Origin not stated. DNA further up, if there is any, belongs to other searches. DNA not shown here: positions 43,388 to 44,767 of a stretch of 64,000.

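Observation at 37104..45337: Nine-gene operon coupling a type III PKS to its own discrete ACP/KS/DH/SDR/PPTase set and an MMPL exporter: candidate undescribed phenolic-lipid pathway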

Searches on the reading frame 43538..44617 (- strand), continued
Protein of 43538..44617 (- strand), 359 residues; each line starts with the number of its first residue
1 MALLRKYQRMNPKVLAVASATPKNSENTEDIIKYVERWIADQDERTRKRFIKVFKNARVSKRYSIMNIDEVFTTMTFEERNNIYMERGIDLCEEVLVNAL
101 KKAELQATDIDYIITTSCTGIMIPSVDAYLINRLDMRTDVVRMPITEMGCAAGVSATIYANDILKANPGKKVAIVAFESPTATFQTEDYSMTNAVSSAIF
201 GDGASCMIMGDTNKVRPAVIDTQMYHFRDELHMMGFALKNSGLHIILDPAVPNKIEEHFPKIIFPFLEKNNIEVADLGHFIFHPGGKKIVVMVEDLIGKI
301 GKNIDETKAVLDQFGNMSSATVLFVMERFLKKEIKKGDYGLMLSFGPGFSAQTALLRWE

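Call 33: search_solved_structures(query=window:43538-44617:-, max_evalue=1e-30, show_alignments=5)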
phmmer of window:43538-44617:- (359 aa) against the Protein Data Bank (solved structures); distinct sequences matched with E-value up to 1e-30: 12.
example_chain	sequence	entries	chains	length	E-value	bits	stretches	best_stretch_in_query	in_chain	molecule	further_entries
4jao_D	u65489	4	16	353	6.3e-54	186.7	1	52-358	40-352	Alpha-pyrone synthesis polyketide synthase-like Pks11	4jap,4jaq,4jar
4jat_A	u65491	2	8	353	1.6e-52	182.1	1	52-358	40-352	Alpha-pyrone synthesis polyketide synthase-like Pks11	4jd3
1u0m_A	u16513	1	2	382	8.9e-41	143.4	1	49-358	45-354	putative polyketide synthase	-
8ysp_A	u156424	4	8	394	4.4e-37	131.3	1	48-358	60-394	CylI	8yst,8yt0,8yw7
2h84_A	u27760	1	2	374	4.3e-33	118.2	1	11-355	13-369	Steely1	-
4b0n_A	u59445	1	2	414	1.3e-32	116.6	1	15-357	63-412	POLYKETIDE SYNTHASE III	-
7bur_A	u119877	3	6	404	4.1e-32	114.9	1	4-357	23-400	Chalcone synthase 1 | Chalcone synthase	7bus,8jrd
6dx8_A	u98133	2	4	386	2.1e-31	112.6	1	75-357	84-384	Chalcone synthase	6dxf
3a5s_A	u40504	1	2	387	3e-31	112.1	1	13-357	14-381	Benzalacetone synthase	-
6dxc_A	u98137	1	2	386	4.1e-31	111.7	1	75-357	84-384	Chalcone synthase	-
4wum_A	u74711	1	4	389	5.1e-31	111.4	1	4-356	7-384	Chalcone synthase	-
6j1m_A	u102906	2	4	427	8.9e-31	110.6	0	13-356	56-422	A. acutangulus PKS2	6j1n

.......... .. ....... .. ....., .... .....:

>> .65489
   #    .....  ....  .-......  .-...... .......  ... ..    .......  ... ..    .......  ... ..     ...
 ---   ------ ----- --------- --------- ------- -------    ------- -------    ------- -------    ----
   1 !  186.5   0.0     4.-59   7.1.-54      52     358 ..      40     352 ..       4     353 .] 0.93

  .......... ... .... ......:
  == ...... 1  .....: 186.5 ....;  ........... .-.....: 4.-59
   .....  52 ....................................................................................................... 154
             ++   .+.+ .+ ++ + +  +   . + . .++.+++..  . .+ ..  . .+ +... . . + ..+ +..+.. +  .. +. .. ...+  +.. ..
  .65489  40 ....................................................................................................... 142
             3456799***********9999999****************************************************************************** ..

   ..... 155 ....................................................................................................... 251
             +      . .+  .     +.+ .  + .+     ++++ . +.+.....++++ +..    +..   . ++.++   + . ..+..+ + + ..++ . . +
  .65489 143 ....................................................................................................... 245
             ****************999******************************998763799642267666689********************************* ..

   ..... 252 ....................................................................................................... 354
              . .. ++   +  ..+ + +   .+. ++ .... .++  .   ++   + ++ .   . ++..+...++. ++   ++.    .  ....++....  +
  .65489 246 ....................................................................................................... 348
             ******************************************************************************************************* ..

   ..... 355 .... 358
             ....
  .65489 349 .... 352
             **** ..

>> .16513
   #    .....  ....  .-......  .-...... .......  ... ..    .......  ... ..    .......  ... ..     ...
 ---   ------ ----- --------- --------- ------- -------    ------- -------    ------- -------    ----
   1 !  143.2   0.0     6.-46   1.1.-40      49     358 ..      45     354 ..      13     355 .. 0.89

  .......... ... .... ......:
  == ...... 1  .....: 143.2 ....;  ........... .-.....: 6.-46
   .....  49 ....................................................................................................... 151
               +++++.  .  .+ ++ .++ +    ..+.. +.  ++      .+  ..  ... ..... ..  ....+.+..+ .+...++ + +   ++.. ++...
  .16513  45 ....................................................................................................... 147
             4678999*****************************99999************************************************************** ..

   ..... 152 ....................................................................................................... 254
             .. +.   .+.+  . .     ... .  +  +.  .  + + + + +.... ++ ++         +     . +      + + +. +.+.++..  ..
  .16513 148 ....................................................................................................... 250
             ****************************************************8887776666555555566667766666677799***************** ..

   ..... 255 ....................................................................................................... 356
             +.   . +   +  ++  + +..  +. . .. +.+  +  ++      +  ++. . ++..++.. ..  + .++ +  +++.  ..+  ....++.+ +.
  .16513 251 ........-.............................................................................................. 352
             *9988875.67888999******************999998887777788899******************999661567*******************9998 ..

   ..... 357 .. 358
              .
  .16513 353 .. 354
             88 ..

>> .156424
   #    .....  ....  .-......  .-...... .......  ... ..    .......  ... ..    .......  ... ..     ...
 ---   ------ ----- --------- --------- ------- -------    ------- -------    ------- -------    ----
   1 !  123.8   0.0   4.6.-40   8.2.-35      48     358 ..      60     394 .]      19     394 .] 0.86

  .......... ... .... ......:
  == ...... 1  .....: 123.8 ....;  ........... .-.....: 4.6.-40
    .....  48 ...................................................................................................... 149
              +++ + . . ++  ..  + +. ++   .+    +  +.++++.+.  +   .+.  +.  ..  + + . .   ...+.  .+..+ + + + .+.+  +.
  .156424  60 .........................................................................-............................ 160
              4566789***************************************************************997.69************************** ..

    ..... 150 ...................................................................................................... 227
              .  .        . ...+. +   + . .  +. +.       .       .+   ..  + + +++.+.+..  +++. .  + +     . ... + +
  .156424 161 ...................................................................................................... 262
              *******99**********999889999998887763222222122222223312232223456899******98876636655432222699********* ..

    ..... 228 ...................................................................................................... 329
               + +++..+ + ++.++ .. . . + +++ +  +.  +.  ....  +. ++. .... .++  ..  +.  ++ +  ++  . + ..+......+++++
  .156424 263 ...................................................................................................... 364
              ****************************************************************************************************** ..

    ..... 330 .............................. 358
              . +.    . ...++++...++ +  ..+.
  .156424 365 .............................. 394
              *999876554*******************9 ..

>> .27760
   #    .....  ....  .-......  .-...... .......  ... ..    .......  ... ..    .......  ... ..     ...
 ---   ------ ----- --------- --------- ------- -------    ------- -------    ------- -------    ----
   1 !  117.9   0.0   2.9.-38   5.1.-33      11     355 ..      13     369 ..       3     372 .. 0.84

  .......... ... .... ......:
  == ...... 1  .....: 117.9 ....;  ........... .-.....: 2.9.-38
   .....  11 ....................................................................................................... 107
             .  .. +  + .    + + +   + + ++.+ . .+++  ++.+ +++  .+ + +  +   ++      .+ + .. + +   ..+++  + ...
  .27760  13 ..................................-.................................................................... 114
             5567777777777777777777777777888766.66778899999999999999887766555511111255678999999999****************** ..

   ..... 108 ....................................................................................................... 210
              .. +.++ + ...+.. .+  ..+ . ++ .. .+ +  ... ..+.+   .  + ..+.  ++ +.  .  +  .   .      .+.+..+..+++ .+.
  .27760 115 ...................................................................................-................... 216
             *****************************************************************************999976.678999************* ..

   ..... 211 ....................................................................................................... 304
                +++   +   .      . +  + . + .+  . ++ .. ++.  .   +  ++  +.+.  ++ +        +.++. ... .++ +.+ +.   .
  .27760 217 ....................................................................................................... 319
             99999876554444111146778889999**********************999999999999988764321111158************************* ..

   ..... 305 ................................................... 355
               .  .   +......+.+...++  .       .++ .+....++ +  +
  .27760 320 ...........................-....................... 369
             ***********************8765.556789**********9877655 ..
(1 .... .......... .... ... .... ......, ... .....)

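Call 38: find_encoding_contigs(protein=P0003, flank=9000, max_places=1)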
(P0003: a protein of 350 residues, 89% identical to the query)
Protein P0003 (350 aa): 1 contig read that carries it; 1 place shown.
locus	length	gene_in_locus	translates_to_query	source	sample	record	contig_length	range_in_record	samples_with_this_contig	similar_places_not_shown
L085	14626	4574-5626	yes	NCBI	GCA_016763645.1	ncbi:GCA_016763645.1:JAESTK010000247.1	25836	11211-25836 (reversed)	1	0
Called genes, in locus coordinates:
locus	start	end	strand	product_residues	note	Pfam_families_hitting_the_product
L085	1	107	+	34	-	?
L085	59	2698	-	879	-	PF13573:SprB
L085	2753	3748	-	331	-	PF01210:NAD_Gly3P_dh_N, PF03807:F420_oxidored (weak), PF07479:NAD_Gly3P_dh_C, PF20618:GPD_NAD_C_bact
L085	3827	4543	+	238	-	PF13489:Methyltransf_23 (weak), PF13847:Methyltransf_31, PF08241:Methyltransf_11 (weak), PF08242:Methyltransf_12 (weak), PF13649:Methyltransf_25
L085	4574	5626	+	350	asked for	PF00195:Chal_sti_synt_N, PF08392:FAE1_CUT1_RppA, PF08545:ACP_syn_III (faint), PF02797:Chal_sti_synt_C, PF08541:ACP_syn_III_C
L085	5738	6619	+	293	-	PF00106:adh_short, PF08659:KR (faint), PF12241:Enoyl_reductase, PF00106:adh_short, PF13561:adh_short_C2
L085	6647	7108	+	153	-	PF22817:ApeP-like (weak), PF07977:FabA, PF22818:ApeI-like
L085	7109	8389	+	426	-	PF00109:ketoacyl-synt, PF02801:Ketoacyl-synt_C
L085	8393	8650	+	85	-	-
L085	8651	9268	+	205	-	PF01648:ACPS (weak)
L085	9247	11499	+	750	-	PF03176:MMPL, PF12349:Sterol-sensing (weak), PF03176:MMPL, PF00873:ACR_tran (weak)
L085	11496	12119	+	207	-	-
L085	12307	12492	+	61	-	PF17653:DUF5522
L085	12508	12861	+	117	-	PF05635:23S_rRNA_IVP, PF22296:bAvd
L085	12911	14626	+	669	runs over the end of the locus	PF17391:Urocanase_N, PF01175:Urocanase, PF17392:Urocanase_C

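Call 39: find_encoding_contigs(protein=P0007, flank=9000, max_places=1)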
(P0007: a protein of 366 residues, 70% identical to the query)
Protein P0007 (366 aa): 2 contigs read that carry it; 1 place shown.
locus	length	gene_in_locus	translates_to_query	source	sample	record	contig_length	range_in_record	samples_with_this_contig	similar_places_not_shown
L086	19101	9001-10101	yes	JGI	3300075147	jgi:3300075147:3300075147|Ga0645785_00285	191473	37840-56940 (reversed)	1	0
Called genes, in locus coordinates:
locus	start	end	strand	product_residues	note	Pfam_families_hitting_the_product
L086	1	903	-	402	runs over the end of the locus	PF13167:GTP-bdg_N, PF16360:GTP-bdg_M, PF01926:MMR_HSR1, PF02421:FeoB_N (faint)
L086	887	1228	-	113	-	PF13442:Cytochrome_CBB3, PF00034:Cytochrom_C (weak)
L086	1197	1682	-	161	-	-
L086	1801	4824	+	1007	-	PF01979:Amidohydro_1, PF07969:Amidohydro_3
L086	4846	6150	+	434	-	PF01979:Amidohydro_1 (weak), PF07969:Amidohydro_3 (weak)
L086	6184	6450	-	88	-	PF07479:NAD_Gly3P_dh_C, PF20618:GPD_NAD_C_bact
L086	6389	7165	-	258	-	PF01210:NAD_Gly3P_dh_N, PF03807:F420_oxidored (weak), PF07479:NAD_Gly3P_dh_C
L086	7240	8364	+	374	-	PF00070:Pyr_redox (faint), PF00890:FAD_binding_2 (weak), PF01134:GIDA (faint), PF01266:DAO, PF01494:FAD_binding_3, PF03486:HI0933_like (faint), PF07992:Pyr_redox_2 (weak), PF13450:NAD_binding_8 (weak), +3 more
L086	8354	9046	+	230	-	PF13489:Methyltransf_23, PF13847:Methyltransf_31, PF08241:Methyltransf_11, PF08242:Methyltransf_12, PF13649:Methyltransf_25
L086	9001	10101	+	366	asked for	PF00195:Chal_sti_synt_N, PF08392:FAE1_CUT1_RppA, PF08545:ACP_syn_III (faint), PF02797:Chal_sti_synt_C, PF08541:ACP_syn_III_C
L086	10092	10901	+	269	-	PF00106:adh_short, PF13561:adh_short_C2, PF12241:Enoyl_reductase (faint)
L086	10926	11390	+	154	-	PF22817:ApeP-like, PF07977:FabA, PF22818:ApeI-like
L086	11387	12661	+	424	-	PF00109:ketoacyl-synt, PF02801:Ketoacyl-synt_C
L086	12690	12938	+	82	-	-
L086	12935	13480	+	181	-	PF01648:ACPS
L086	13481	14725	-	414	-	PF00270:DEAD, PF04851:ResIII, PF00271:Helicase_C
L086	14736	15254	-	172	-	PF00210:Ferritin, PF02915:Rubrerythrin (weak)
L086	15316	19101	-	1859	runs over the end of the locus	PF18911:PKD_4, PF00801:PKD, PF18911:PKD_4, PF00801:PKD, PF18911:PKD_4, PF18911:PKD_4, PF18911:PKD_4, PF00801:PKD, +22 more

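Call 40: find_encoding_contigs(protein=P0004, flank=9000, max_places=1)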
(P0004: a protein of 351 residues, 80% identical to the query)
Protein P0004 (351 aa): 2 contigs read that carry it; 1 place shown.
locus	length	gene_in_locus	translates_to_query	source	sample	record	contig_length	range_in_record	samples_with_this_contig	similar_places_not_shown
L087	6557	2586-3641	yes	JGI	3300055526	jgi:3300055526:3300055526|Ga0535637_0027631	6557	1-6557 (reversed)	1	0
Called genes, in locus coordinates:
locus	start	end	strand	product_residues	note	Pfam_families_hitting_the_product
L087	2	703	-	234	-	?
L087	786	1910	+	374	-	PF00890:FAD_binding_2, PF01134:GIDA (weak), PF01266:DAO, PF01494:FAD_binding_3, PF03486:HI0933_like (weak), PF05834:Lycopene_cycl (weak), PF07992:Pyr_redox_2 (weak), PF12831:FAD_oxidored (weak), +3 more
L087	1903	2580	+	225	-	PF13489:Methyltransf_23, PF00891:Methyltransf_2, PF01209:Ubie_methyltran (faint), PF05175:MTS (weak), PF13847:Methyltransf_31, PF08241:Methyltransf_11, PF08242:Methyltransf_12, PF13649:Methyltransf_25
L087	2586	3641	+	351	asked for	PF00195:Chal_sti_synt_N, PF08392:FAE1_CUT1_RppA, PF08545:ACP_syn_III (weak), PF02797:Chal_sti_synt_C, PF08541:ACP_syn_III_C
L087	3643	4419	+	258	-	PF00106:adh_short, PF23441:SDR (weak), PF13561:adh_short_C2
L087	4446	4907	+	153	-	PF07977:FabA, PF22818:ApeI-like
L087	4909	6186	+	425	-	PF00109:ketoacyl-synt, PF02801:Ketoacyl-synt_C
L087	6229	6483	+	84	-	-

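Call 72: search_solved_structures(query=A2, max_evalue=1e-30)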
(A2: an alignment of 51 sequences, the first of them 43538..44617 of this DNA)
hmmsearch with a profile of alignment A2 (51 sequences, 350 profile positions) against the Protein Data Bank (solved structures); distinct sequences matched with E-value up to 1e-30: 87 (the best 60 are shown).
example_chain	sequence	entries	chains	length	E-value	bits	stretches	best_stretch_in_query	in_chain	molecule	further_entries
4jao_D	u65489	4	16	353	6e-64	219.2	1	6-350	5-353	Alpha-pyrone synthesis polyketide synthase-like Pks11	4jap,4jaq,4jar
4jat_A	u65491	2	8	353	2.4e-62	213.9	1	6-350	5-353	Alpha-pyrone synthesis polyketide synthase-like Pks11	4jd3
1u0m_A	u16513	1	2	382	6.5e-58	199.3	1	10-349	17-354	putative polyketide synthase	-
8ysp_A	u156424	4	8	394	1.7e-53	184.8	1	182-349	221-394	CylI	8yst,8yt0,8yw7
2h84_A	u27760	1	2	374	2.9e-47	164.3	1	31-347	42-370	Steely1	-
4b0n_A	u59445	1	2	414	3e-42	147.8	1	71-348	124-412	POLYKETIDE SYNTHASE III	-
6j1m_A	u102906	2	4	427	7.8e-41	143.1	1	37-348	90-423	A. acutangulus PKS2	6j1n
7f0e_A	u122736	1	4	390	1.6e-40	142.1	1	33-348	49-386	EnPKS2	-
1i8b_A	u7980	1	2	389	1.1e-39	139.4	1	30-348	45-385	CHALCONE SYNTHASE 2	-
6dx8_A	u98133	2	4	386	1.6e-39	138.8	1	37-348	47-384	Chalcone synthase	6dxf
6dxc_A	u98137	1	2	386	1.9e-39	138.6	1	37-348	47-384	Chalcone synthase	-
1z1e_A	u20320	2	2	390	3.4e-39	137.7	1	31-348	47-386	stilbene synthase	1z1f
7cb3_A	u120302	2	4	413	3.5e-39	137.7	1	34-346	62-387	Chalcone/stilbene synthase | Chalcone synthase-like protein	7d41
7bur_A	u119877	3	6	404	6.7e-39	136.8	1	32-348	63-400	Chalcone synthase 1 | Chalcone synthase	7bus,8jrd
1ted_A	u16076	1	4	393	8.7e-39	136.4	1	36-346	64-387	pks18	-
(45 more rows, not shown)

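Call 74: search_protein_families(library=ncbifam, proteins=[L086:7240-8364:+, L085:11496-12119:+, L081:16867-17568:-], max_evalue=0.001)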
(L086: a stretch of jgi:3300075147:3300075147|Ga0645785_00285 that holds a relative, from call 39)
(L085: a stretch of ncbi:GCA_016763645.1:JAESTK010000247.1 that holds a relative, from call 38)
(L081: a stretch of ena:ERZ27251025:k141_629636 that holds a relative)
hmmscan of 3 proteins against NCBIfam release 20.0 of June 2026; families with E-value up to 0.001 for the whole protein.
L086:7240-8364:+ (374 aa): 107 families (the best 25 are shown)
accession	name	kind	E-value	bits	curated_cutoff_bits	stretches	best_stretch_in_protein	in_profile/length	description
TIGR02032.1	GG-red-SF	subfamily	8.5e-36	124.2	158.8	1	3-292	2-290/297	geranylgeranyl reductase family protein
NF049967.1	QhpG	equivalog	1.7e-29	103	240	1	4-332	1-319/423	flavin-dependent monooxygenase QhpG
NF038171.1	maturase_LodB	equivalog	3.3e-21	75.8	400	1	3-330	1-340/361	lysine-epsilon-oxidase maturase LodB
NF041080.1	DGGGPL_reductase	equivalog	5.5e-21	74.9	580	1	3-155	3-161/447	digeranylgeranylglycerophospholipid reductase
NF033113.0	halo_ClmS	equivalog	6.1e-19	67.9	900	1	3-326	4-348/570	chloramphenicol-biosynthetic FADH2-dependent halogenase CmlS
NF005313.0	PRK06847.1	subfamily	2.3e-18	66.3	372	1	1-292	4-309/375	hypothetical protein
TIGR02023.1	BchP-ChlP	subfamily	2.6e-18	66.2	343.3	2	3-154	2-158/388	geranylgeranyl diphosphate reductase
NF005243.0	PRK06753.1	equivalog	2.9e-17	62.6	365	1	3-360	2-362/374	hypothetical protein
NF053548.1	violacein_VioC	equivalog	1.9e-15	56.9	760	2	1-40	1-40/429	NADP-dependent violacein biosynthesis oxygenase VioC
TIGR01984.1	UbiH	equivalog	4.4e-15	55.4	392.2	1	3-317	1-327/382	2-octaprenyl-6-methoxyphenyl hydroxylase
TIGR01988.1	Ubi-OHases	subfamily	5.6e-15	55.1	224.65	1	3-305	1-318/387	ubiquinone biosynthesis hydroxylase, UbiH/UbiF/VisC/COQ6 family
NF041385.1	Dggglyphlred_Halo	equivalog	1.1e-13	50.5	700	1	3-322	6-338/405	digeranylgeranylglycerophospholipid reductase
NF033460.1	glycerol3P_ox_II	equivalog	1.6e-13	50.6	460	1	88-149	145-206/361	type 2 glycerol-3-phosphate oxidase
NF005788.0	PRK07608.1-3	equivalog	3.6e-13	49.1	478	1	3-362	4-382/388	UbiH/UbiF family hydroxylase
NF038174.1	maturase_GoxB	equivalog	5.3e-13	48.7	400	1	2-309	1-320/358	glycine oxidase maturase GoxB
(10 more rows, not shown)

L085:11496-12119:+ (207 aa): 0 families

L081:16867-17568:- (233 aa): 0 families
